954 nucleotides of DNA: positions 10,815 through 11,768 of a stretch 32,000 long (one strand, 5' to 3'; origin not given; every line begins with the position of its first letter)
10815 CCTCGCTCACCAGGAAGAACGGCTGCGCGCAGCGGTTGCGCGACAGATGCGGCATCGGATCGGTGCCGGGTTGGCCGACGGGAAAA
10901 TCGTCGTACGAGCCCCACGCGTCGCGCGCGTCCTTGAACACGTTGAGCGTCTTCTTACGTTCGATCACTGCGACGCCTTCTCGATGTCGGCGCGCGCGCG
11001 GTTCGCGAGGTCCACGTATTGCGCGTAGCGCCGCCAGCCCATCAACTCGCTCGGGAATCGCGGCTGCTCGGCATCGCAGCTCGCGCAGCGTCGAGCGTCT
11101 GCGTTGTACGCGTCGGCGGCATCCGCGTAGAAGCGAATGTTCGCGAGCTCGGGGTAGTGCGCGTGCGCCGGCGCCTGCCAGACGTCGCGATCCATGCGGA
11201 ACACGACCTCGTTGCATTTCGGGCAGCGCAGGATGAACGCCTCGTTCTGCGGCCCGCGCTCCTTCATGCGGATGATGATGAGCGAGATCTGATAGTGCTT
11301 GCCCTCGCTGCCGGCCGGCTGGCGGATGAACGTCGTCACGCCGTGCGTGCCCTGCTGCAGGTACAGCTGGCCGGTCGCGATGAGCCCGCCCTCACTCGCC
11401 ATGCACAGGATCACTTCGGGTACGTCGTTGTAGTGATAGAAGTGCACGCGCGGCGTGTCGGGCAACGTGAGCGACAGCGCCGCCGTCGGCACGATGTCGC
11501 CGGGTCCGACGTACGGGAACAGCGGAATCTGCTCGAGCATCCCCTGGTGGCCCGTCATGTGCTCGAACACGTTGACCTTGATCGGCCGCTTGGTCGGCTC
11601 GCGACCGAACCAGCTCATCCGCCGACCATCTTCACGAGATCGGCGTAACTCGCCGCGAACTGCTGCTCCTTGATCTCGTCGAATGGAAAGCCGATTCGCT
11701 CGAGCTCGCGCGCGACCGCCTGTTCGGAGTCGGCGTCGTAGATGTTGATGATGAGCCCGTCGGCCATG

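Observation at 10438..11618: Tandem paralogous 3-HAO-like cupins: one keeps the H-x5-E metal motif, the other appears catalytically degenerate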

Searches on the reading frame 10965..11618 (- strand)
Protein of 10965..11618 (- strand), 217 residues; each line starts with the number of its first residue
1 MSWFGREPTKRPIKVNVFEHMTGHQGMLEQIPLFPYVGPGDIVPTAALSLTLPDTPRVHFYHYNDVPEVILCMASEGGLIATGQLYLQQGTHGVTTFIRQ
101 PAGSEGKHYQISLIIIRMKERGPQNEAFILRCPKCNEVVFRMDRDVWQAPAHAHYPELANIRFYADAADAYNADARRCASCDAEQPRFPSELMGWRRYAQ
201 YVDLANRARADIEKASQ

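Call 6: search_protein_families(library=pfam, proteins=[window:10965-11618:-], max_evalue=1)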
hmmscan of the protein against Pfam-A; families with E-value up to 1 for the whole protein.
window:10965-11618:- (217 aa): 5 families
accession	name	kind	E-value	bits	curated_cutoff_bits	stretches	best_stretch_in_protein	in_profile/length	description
PF02805.21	Ada_Zn_binding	-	0.0088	16.5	23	1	153-182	34-63/65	Metal binding domain of Ada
PF20120.5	DUF6510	-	0.011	16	26.4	1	125-144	47-66/86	Family of unknown function (DUF6510)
PF09297.16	Zn_ribbon_NUD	-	0.034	14.3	24.8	0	175-185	21-31/32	NADH pyrophosphatase zinc ribbon domain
PF13451.12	zf_Tbcl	-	0.21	12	24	0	162-183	22-41/48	Probable treble clef domain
PF17848.7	Zn_ribbon_ACC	-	0.22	12.2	24.5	0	131-141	3-13/26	Acetyl-CoA carboxylase zinc finger domain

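Call 7: search_protein_families(library=ncbifam, proteins=[window:10965-11618:-], max_evalue=1)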
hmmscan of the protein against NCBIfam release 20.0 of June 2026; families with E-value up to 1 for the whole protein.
window:10965-11618:- (217 aa): 1 family
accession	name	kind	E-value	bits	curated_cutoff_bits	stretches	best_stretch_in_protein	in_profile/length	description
NF009763.0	PRK13264.1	equivalog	0.15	12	220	1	110-186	103-169/178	3-hydroxyanthranilate 3,4-dioxygenase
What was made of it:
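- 10965..11618 (-): Gene A: 217-aa 3-HAO-like cupin with an intact metal triad and a C-terminal Cys4 site. It is the putative catalytic subunit. No Pfam or NCBIfam family reaches its cut-off (calls 6, 7).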

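Call 8: search_solved_structures(query=window:10965-11618:-, max_evalue=10, show_alignments=3)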
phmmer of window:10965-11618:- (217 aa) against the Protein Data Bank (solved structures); distinct sequences matched with E-value up to 10: 3.
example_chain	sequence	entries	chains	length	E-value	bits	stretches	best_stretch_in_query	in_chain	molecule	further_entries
1adn_A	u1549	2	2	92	1.2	12.5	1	145-185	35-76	N-ADA 10 | ADA REGULATORY PROTEIN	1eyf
4kb5_A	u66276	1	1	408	1.7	11.9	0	35-73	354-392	Membrane-anchored mycosin mycp1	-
4m1z_A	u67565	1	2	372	1.9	11.8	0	35-72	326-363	Membrane-anchored mycosin mycp1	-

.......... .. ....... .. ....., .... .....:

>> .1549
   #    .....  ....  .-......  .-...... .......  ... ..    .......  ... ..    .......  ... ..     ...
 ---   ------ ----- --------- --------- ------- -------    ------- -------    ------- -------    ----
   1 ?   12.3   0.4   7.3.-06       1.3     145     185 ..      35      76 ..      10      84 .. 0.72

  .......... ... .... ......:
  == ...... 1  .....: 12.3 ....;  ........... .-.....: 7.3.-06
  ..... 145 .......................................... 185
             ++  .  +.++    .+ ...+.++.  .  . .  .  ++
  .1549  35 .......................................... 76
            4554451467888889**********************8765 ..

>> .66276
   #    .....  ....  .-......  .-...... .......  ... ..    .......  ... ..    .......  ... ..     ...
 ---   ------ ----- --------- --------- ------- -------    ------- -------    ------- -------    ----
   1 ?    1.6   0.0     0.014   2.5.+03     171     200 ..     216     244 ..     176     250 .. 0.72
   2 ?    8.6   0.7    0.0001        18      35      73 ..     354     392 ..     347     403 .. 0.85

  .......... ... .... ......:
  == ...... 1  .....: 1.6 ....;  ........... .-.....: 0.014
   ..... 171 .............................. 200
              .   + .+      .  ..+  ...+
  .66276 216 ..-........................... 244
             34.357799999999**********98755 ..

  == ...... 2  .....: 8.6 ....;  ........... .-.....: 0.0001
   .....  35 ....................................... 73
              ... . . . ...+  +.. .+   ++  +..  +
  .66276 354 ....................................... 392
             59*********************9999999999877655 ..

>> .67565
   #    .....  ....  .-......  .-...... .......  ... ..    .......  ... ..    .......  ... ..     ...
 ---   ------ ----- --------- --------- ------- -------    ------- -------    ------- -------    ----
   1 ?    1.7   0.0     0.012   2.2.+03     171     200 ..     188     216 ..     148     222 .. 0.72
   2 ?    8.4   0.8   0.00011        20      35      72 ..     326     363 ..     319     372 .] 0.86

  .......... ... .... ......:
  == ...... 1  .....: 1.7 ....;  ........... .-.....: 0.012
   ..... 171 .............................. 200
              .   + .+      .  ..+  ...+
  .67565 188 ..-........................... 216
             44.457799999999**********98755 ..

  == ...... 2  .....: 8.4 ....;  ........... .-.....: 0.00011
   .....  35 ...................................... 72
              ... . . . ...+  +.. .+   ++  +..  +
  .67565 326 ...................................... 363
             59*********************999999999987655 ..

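Call 10: find_homologous_proteins(query=window:10965-11618:-)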
Query window:10965-11618:- (217 aa): 374 proteins with E <= 0.001 among 499 candidates; the best 120 are listed.
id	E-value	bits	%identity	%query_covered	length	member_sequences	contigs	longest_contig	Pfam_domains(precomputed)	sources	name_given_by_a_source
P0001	5.6e-140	483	92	100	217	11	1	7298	-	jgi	jgi:hypothetical protein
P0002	5.7e-130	450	87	100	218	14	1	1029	-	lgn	-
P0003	1.1e-129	449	86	100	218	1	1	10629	-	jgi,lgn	jgi:hypothetical protein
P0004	2.5e-129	448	86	100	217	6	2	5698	-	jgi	jgi:hypothetical protein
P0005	4.9e-129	447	97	91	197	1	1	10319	-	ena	-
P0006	1.1e-128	446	85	99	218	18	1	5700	-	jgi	jgi:hypothetical protein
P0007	4.7e-128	444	85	99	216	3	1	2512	-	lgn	-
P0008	5.2e-128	444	85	100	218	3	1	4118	-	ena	-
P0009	4.4e-127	441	84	99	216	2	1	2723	-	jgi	jgi:hypothetical protein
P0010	6.1e-127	440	84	100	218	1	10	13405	-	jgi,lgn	jgi:hypothetical protein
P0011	2.1e-126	438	84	99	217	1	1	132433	-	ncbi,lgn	-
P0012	2.4e-126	438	84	100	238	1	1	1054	-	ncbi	-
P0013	5.5e-125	434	82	100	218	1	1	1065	-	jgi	jgi:hypothetical protein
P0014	7.4e-125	433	85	100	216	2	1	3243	-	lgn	-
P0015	9.2e-125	433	83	100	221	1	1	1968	-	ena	-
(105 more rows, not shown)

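Call 19: find_related_loci(query=A1, collection=genome_contigs, flank=6000)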
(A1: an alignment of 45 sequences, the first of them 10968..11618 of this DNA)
Query A1 (217 aa) in genome_contigs; peptide patterns used: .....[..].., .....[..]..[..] (x = any residue, [..] = any of these).
186 stretches matched a pattern; 37 encode a relative of the query (tblastn E <= 1e-3); 37 distinct loci.
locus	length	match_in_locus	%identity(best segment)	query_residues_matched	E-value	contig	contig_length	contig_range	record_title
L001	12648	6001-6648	99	1-216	2e-149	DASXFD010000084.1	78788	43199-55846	MAG TPA_asm: Kofleriaceae bacterium isolate SMAG_U5129 k141_2622500, whole genome shotgun sequence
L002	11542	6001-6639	86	1-214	1e-132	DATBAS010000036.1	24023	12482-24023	MAG TPA_asm: Kofleriaceae bacterium isolate SMAG_U5738 k141_587322, whole genome shotgun sequence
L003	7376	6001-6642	84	2-216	1e-128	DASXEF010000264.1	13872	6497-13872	MAG TPA_asm: Kofleriaceae bacterium isolate SMAG_U5105 k141_1748819, whole genome shotgun sequence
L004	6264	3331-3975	82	1-213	7e-127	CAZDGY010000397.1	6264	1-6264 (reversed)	MAG TPA_asm: uncultured Kofleriaceae bacterium isolate binchicken_co54_137 genome assembly, contig: NODE_23147_length_62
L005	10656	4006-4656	82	1-215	3e-126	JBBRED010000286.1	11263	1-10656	MAG: Haliangiales bacterium isolate Co_metawrap_2487 Cmw_2487_k141_18461666_length_11263_cov_8.9910, whole genome shotgu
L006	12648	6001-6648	81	1-216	2e-126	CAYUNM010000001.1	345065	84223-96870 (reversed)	MAG TPA_asm: uncultured Kofleriaceae bacterium isolate SRP263991_co5_613 genome assembly, contig: NODE_23_length_345065_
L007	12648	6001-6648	81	2-215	4e-124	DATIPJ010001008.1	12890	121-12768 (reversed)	MAG TPA_asm: Kofleriaceae bacterium isolate SMAG_U15847 k141_241740, whole genome shotgun sequence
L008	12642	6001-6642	81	1-215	3e-123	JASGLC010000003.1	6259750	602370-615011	MAG: Kofleriaceae bacterium isolate 5N094 JMF-2111-06-0005.ont.bin.94_2, whole genome shotgun sequence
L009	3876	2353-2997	80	1-215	2e-124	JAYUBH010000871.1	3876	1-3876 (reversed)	MAG: Deltaproteobacteria bacterium isolate GFS_6721 GFS_6721_870, whole genome shotgun sequence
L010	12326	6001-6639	81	2-215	1e-121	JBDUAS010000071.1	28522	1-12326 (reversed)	MAG: Deltaproteobacteria bacterium isolate cluster4_bin.197 NODE_2343_length_28522_cov_14.565427, whole genome shotgun s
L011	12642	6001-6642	77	1-215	2e-118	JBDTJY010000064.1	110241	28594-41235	MAG: Kofleriaceae bacterium isolate cluster2_bin.64 k127_1386538, whole genome shotgun sequence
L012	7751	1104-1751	83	2-215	2e-118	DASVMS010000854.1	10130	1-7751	MAG TPA_asm: Kofleriaceae bacterium isolate SMAG_U3106 k141_145452, whole genome shotgun sequence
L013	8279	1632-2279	79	2-215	4e-118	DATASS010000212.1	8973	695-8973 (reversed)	MAG TPA_asm: Kofleriaceae bacterium isolate SMAG_U5526 k141_3441663, whole genome shotgun sequence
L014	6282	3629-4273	78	2-217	8e-117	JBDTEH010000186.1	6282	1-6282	MAG: Kofleriaceae bacterium isolate cluster2_bin.199 k127_5091265, whole genome shotgun sequence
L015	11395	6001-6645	73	3-215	1e-112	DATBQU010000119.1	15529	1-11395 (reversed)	MAG TPA_asm: Polyangiaceae bacterium isolate SMAG_U4111 k141_245358, whole genome shotgun sequence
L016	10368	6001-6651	74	2-216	3e-112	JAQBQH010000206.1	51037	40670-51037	MAG: Myxococcales bacterium isolate RYN_368 scaffold_5100551, whole genome shotgun sequence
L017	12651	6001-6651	73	3-217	5e-112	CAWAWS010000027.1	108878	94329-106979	MAG: uncultured delta proteobacterium isolate MFD04540.bin.2.104 genome assembly, contig: contig_33266, whole genome sho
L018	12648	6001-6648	72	3-216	1e-109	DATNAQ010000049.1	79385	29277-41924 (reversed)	MAG TPA_asm: Polyangia bacterium isolate SMAG_U11165 k141_3958570, whole genome shotgun sequence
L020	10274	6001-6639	73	3-213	2e-108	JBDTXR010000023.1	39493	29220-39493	MAG: Byssovorax sp. isolate cluster4_bin.120 NODE_1120_length_39493_cov_12.972843, whole genome shotgun sequence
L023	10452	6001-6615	72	2-204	2e-104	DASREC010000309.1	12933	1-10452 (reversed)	MAG TPA_asm: Polyangia bacterium isolate SMAG_U9996 k141_2050630, whole genome shotgun sequence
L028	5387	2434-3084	59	1-216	6e-88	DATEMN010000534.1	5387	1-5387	MAG TPA_asm: Pseudonocardiaceae bacterium isolate SMAG_U8943 k141_1780628, whole genome shotgun sequence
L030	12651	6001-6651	72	2-216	5e-113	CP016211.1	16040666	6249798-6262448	Minicystis rosea strain DSM 24000 chromosome, complete genome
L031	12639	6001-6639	44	2-214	1e-60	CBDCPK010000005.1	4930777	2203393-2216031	MAG: uncultured Candidatus Binatia bacterium isolate e85f1b99-d511-4c74-aca6-82eb56c94599 genome assembly, contig: chrom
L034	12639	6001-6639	44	2-214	2e-59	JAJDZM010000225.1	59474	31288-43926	MAG: Candidatus Binatia bacterium isolate jk18x40bins.50 k141_1290142, whole genome shotgun sequence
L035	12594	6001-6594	44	3-200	8e-55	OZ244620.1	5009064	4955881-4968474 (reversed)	MAG: uncultured Candidatus Binatia bacterium isolate a6e05b1d-2203-4d92-b789-b8e4a46226c9 genome assembly, chromosome: 1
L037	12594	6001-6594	42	3-200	2e-53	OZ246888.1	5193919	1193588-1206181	MAG: Candidatus Binatia bacterium isolate 6b508bb3-31ce-4f4f-8d88-ad7b0e8f6706 genome assembly, chromosome: 1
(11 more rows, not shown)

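Call 24: predict_structure(alignment_id=A1)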
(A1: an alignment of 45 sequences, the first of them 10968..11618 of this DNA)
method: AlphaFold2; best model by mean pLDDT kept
length: 217 residues; sequences in the alignment: 45
mean_pLDDT: 57.0   pTM: 0.55
mean pLDDT of the five models: 57.0, 54.4, 51.8, 51.7, 48.7
residues with pLDDT >= 90: 13; 70-90: 48; 50-70: 57; < 50: 99
segments of 3 or more residues with pLDDT < 50: 1-35, 44-49, 62-102, 105-115
pLDDT, mean of each block of 10 residues (from residue 1): 39 42 41 46 48 52 43 37 30 36 47 52 69 79 71 62 79 91 83 64 71 76
secondary structure, 60 per line:
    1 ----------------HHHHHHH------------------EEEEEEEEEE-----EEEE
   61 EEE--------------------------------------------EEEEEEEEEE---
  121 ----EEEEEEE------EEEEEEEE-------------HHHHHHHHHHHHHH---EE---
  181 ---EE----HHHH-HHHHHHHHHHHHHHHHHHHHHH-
elements in order: H17-23 E42-51 E57-63 E108-117 E125-131 E138-145 H159-172 H190-193 H195-216
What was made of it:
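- The AlphaFold model of A is poor (pLDDT 57, call 24), so the geometry of its site is unverified.
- Tried and rejected: Structure of A. AlphaFold2 on a 45-sequence alignment gave pLDDT 57, with the barrel unmodelled (call 24).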

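Call 25: search_solved_structures(query=A1, max_evalue=10, show_alignments=3)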
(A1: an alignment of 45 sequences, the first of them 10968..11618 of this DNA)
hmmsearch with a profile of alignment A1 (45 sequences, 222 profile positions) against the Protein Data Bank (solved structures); distinct sequences matched with E-value up to 10: 4.
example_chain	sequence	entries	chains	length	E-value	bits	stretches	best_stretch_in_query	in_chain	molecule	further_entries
1adn_A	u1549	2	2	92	0.3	13.9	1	154-188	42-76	N-ADA 10 | ADA REGULATORY PROTEIN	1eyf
1wpk_A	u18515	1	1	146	0.46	13.3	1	155-189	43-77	ADA regulatory protein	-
1u8b_A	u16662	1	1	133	0.61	12.9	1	155-188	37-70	Ada polyprotein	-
1zgw_A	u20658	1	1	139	0.68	12.7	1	155-188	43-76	Ada polyprotein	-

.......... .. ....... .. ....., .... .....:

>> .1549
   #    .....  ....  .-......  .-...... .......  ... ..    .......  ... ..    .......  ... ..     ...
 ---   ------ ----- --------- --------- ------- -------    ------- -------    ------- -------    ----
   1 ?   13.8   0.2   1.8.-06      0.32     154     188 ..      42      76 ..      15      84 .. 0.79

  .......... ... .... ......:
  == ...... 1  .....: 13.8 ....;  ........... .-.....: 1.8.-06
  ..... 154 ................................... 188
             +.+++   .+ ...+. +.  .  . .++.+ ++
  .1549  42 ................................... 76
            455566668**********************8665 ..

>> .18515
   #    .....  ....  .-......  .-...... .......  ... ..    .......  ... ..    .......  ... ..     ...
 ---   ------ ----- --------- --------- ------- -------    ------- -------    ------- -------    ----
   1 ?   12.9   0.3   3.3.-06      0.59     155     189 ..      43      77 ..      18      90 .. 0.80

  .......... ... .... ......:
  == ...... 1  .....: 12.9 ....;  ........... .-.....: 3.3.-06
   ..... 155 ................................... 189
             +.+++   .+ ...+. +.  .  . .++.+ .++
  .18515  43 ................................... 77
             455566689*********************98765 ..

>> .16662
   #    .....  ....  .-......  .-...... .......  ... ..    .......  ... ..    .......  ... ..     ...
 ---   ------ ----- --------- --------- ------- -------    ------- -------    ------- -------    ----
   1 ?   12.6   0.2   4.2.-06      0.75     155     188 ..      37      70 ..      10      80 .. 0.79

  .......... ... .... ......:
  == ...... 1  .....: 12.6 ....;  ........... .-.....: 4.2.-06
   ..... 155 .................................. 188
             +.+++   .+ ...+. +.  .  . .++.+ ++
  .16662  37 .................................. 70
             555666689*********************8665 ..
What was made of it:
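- Tried and rejected: Both the single sequence and the profile found only a spurious Ada zinc-finger similarity (calls 8, 25).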

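Call 30: search_protein_families(library=pfam, proteins=[L017:7366-9936:+, L030:7231-11133:+, L034:2448-4835:-, L035:10521-11993:+, L017:9967-10770:-, L037:1946-2419:-, L010:2646-3671:+, L035:8709-10490:+, L008:8515-10026:+, L028:3692-5387:+], max_evalue=0.001)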
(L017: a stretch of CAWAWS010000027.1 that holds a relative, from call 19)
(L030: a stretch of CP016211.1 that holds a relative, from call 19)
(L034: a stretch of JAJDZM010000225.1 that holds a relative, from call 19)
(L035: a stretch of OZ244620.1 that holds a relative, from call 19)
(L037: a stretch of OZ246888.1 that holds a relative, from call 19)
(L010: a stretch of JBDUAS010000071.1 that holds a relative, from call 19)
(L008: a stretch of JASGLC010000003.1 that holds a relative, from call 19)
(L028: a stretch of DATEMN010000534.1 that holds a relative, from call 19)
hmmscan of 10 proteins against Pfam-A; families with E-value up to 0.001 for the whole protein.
L017:7366-9936:+ (856 aa): 8 families
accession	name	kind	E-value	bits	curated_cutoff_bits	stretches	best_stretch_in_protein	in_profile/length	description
PF13426.13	PAS_9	-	1.3e-33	115.8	27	3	377-478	2-103/103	PAS domain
PF00989.32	PAS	-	2.2e-30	105.4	22.6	3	241-350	2-112/113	PAS fold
PF00072.30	Response_reg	-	1.3e-23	83.7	30.2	1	731-842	1-110/111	Response regulator receiver domain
PF08448.16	PAS_4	-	4e-23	82.2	23.1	2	247-355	2-109/110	PAS fold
PF02518.31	HATPase_c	-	3.5e-22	79.4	26.4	1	602-707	2-109/111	Histidine kinase-, DNA gyrase B-, and HSP90-like ATPase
PF08447.18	PAS_3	-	2.1e-18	66.8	25.6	1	263-336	2-75/89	PAS fold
PF13188.13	PAS_8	-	8.5e-16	57.7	21.8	2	366-409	1-44/65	PAS domain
PF00512.31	HisKA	-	5.6e-10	39.6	26.9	1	496-558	3-64/66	His Kinase A (phospho-acceptor) domain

L030:7231-11133:+ (1300 aa): 4 families
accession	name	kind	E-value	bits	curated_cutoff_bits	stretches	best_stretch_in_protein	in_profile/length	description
PF00069.31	Pkinase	-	4.5e-41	141.4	31.7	1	18-259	8-253/263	Protein kinase domain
PF07714.23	PK_Tyr_Ser-Thr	-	4.3e-27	95.5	23.1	1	18-259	8-250/258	Protein tyrosine and serine/threonine kinase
PF13191.12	AAA_16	-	1.9e-18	67.9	32.6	1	469-659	2-161/167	AAA ATPase domain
PF03109.22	ABC1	-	2.1e-08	34.1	22.9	1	79-161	140-220/244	ABC1 atypical kinase-like domain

L034:2448-4835:- (795 aa): 3 families
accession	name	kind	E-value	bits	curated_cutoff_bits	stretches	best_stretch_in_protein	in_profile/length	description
PF00384.28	Molybdopterin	-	6.9e-39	134.3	24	1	105-555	1-352/353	Molybdopterin oxidoreductase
PF01568.27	Molydop_binding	-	1e-15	58.1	26.8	1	658-759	4-96/110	Molydopterin dinucleotide binding domain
PF04879.21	Molybdop_Fe4S4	-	8.1e-15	55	22.7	1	52-101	5-54/55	Molybdopterin oxidoreductase Fe4S4 domain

L035:10521-11993:+ (490 aa): 1 family
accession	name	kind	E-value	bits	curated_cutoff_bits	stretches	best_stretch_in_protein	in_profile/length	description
PF09861.14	Lar_N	-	7.3e-29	100.9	23.3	1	31-209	20-193/204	Lactate racemase N-terminal domain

L017:9967-10770:- (267 aa): 3 families
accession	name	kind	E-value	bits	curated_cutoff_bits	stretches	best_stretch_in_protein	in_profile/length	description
PF12697.13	Abhydrolase_6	-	1.1e-23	85.4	26.3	1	34-256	1-216/217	Alpha/beta hydrolase family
PF00561.26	Abhydrolase_1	-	3.5e-18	66.6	25.8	2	180-251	200-245/245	alpha/beta hydrolase fold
PF12146.15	Hydrolase_4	-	1.5e-12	47.8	27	1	74-250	54-238/239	Serine aminopeptidase, S33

L037:1946-2419:- (157 aa): 3 families
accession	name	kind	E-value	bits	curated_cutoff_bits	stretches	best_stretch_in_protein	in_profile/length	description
PF13577.12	SnoaL_4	-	2.7e-32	111.8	24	1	11-133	1-124/126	SnoaL-like domain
PF12680.13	SnoaL_2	-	5.7e-12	46.6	27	1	25-129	3-99/102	SnoaL-like domain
PF14534.12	DUF4440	-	8.9e-06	26.6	25.2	1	32-130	13-106/107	Domain of unknown function (DUF4440)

L010:2646-3671:+ (341 aa): 1 family
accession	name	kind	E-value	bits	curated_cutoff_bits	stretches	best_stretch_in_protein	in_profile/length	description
PF00892.27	EamA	-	1e-20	74.8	28.2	2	185-315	2-129/135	EamA-like transporter family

L035:8709-10490:+ (593 aa): 1 family
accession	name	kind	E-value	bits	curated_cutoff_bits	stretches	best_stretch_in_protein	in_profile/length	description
PF01019.26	G_glu_transpept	-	1.6e-116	390.6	27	1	49-587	2-511/512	Gamma-glutamyltranspeptidase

L008:8515-10026:+ (503 aa): 2 families
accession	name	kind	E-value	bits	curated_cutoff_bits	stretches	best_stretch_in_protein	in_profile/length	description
PF00171.27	Aldedh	-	4.8e-93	312.6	23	1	34-470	26-460/461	Aldehyde dehydrogenase family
PF05893.19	LuxC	-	0.00042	19.7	21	1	137-300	86-256/401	Acyl-CoA reductase (LuxC)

L028:3692-5387:+ (565 aa): 2 families
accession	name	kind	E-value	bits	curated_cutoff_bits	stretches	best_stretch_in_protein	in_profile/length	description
PF07969.17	Amidohydro_3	-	1.7e-71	242.6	29.7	1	56-560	3-472/472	Amidohydrolase family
PF01979.26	Amidohydro_1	-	6.9e-15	55.6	25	1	321-559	130-345/345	Amidohydrolase family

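Call 42: search_protein_representatives(alignment_id=A1)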
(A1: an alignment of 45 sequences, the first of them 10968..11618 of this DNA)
Query: 45 sequences, 222 profile positions. Proteins with E-value up to 0.001 (for the whole library): 164; up to 1e-10: 116; up to 1e-30: 20. The best 150 are listed.
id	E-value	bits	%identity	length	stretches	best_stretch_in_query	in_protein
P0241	1.1e-88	313.0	-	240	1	3-219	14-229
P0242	3.1e-85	301.6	-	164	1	2-155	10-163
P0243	1.0e-81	290.2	-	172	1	76-220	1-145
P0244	4.2e-78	278.3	-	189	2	25-138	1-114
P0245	6.1e-63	228.7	-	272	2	3-110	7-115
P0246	5.2e-62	225.7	-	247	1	46-197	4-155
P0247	7.0e-60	218.7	-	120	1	101-219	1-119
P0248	6.4e-52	192.7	-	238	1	6-217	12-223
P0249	1.4e-48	181.8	-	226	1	9-219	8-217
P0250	1.1e-42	162.5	-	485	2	8-125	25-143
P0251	1.0e-39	152.8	-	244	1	11-217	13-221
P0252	2.7e-37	144.9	-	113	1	3-108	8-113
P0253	2.7e-37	144.9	-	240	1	3-166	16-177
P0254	8.8e-37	143.2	-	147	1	2-78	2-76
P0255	7.2e-36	140.2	-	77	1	30-110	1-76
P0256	1.0e-35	139.7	-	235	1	11-219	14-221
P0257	3.0e-35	138.2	-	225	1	11-217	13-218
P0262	1.8e-30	122.6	-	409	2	10-220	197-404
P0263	4.1e-30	121.4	-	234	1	10-220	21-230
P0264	6.1e-30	120.8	-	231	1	11-219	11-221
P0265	1.1e-29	120.0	-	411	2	15-218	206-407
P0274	8.9e-27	110.5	-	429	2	10-219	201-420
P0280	6.1e-26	107.8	-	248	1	10-219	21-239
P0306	1.9e-19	86.5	-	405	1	27-214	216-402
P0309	3.0e-19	85.8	-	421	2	9-219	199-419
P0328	2.1e-16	76.5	-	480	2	12-216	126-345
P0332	2.1e-15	73.3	-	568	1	9-220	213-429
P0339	7.3e-14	68.2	-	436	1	12-219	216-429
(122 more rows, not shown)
